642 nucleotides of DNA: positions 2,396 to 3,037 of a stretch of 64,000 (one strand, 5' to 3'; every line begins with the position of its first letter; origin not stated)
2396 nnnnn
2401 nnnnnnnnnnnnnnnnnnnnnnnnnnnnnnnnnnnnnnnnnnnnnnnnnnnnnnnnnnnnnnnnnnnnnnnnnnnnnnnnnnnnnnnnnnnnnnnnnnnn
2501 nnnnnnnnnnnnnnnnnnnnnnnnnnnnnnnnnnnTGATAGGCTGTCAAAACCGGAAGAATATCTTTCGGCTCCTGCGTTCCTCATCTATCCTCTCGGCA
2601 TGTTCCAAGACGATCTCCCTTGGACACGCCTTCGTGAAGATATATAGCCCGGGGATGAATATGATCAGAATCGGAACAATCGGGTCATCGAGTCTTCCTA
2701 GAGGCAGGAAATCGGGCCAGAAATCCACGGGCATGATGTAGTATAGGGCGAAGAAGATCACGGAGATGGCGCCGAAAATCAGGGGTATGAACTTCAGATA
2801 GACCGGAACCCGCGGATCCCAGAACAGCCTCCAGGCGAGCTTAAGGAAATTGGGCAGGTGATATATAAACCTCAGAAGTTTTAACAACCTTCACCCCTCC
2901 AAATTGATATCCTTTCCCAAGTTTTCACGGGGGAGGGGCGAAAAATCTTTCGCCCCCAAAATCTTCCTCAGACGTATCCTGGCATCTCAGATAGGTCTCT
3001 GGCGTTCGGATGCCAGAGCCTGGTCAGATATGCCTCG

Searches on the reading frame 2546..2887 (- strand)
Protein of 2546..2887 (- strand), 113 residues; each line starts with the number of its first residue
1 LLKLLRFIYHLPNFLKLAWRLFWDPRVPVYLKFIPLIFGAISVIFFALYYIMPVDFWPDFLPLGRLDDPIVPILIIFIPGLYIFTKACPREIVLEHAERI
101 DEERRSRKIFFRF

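Call 58: search_protein_families(library=pfam, proteins=[window:2546-2887:-], max_evalue=0.01)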
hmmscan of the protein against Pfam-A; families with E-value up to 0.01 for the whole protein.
window:2546-2887:- (113 aa): 1 family
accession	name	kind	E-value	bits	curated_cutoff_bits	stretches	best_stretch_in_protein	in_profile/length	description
PF06803.17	DUF1232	-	0.00024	21.2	23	1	43-70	5-33/37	Protein of unknown function (DUF1232)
